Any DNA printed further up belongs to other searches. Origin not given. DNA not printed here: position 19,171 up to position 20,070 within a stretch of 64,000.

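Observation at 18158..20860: ABC-ATPase + Toprim-like pair followed by a DEDDh-exonuclease-BRCT fusion: possible three-gene OLD/PARIS/AbiL-like anti-phage module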

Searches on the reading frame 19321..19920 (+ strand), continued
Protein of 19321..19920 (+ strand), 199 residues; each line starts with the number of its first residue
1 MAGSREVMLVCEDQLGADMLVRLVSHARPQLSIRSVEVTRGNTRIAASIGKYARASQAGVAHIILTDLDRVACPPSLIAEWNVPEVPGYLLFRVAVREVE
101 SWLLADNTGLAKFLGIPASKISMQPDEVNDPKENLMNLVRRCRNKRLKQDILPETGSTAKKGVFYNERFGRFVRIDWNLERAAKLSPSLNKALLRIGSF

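Call 51: search_protein_families(library=pfam, proteins=[L018:1478-4816:+, L087:693-3515:+, L058:1875-4682:+, L071:6660-9908:+, L043:1654-4134:-], max_evalue=0.001)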
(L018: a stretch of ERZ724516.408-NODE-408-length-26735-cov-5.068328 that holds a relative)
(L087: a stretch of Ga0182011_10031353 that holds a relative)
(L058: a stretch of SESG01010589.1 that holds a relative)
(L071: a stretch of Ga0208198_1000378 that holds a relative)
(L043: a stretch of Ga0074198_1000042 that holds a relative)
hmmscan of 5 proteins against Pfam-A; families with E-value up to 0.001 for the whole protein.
L018:1478-4816:+ (1112 aa): 1 family
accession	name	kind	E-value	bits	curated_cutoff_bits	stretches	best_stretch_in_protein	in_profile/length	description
PF01555.25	N6_N4_Mtase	-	1.5e-32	113.8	26.7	1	282-616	1-220/221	DNA methylase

L087:693-3515:+ (940 aa): 2 families
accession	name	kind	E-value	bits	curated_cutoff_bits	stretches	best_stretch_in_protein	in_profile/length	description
PF04851.21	ResIII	-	2.7e-09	37.6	22.5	1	106-325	7-162/164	Type III restriction enzyme, res subunit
PF18766.7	SWI2_SNF2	-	0.00045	20.4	26.7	0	260-386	111-211/221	SWI2/SNF2 ATPase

L058:1875-4682:+ (935 aa): 2 families
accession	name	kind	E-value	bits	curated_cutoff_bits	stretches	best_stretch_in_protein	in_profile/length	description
PF06634.17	DUF1156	-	7.4e-32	109.7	24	1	11-82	1-73/73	Protein of unknown function (DUF1156)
PF01170.24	UPF0020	-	3.9e-05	23.9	22.3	0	115-136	31-52/197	RMKL-like, methyltransferase domain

L071:6660-9908:+ (1082 aa): 3 families
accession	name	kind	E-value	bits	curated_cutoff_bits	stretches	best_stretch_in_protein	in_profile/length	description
PF04465.17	DUF499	-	2.3e-31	109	23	1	281-910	46-697/1024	Protein of unknown function (DUF499)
PF18731.6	HEPN_Swt1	-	6.1e-25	88.2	27.5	1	22-95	43-115/115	Swt1-like HEPN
PF12627.12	PolyA_pol_RNAbd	-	6e-05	23.2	22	1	848-882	17-51/64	Probable RNA and SrmB- binding site of polymerase A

L043:1654-4134:- (826 aa): 23 families
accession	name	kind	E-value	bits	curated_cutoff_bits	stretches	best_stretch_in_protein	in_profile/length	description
PF13424.12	TPR_12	-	4.1e-62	206.8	30.1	5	657-728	4-77/77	Tetratricopeptide repeat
PF00515.34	TPR_1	-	1.2e-52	174.1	27.8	8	619-646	4-31/34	Tetratricopeptide repeat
PF07719.23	TPR_2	-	3e-49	161.5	27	5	619-646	4-31/34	Tetratricopeptide repeat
PF13181.12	TPR_8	-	8.8e-46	150.6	25.7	4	619-647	4-32/34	Tetratricopeptide repeat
PF13374.12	TPR_10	-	6e-35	118.7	27.5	1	736-768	2-34/42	Tetratricopeptide repeat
PF13176.12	TPR_7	-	3.5e-27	92.6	27.9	1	499-531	2-34/36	Tetratricopeptide repeat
PF13428.12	TPR_14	-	1.6e-21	75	23.5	0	743-764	8-29/44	Tetratricopeptide repeat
PF17874.7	TPR_MalT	-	3.3e-21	76.4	45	2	665-815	10-160/336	MalT-like TPR region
PF13432.12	TPR_16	-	3.8e-15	56.4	32.7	0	445-484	22-59/65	Tetratricopeptide repeat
PF13174.12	TPR_6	-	2.3e-13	50.3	26.3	0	502-522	6-26/33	Tetratricopeptide repeat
PF14938.12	SNAP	-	1.1e-10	41.9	25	0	671-764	89-183/282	Soluble NSF attachment protein, SNAP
PF13371.12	TPR_9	-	7.5e-08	32.7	35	0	621-641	34-54/73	Tetratricopeptide repeat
PF10579.15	Rapsyn_N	-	9.4e-08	32.5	23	0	463-531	13-78/80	Rapsyn N-terminal myristoylation and linker region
PF14559.12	TPR_19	-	1.2e-07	32.4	25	0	710-763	5-52/68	Tetratricopeptide repeat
PF13431.12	TPR_17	-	2e-07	31.2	24.4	0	498-517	15-34/34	Tetratricopeptide repeat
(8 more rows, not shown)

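Call 67: search_dna_similar(query=window:19321-19917:+, collection=plasmids, mode=protein, max_rows=12, max_evalue=0.001)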
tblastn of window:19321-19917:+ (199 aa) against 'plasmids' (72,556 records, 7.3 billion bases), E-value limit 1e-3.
Records with a match: 1; places in all: 1; records where one place covers at least 80% of the query: 1.
Best place of each record, by identity: <60% 1.
By first word of the organism name: Ralstonia 1.
By predicted mobility (MOB-suite, as given by PLSDB): non-mobilizable 1.
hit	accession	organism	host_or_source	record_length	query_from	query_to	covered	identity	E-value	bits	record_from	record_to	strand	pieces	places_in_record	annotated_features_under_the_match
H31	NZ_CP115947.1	Ralstonia solanacearum MolK2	Musa sp.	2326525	4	196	97%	29.4%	1e-24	107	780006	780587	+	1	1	record has no annotation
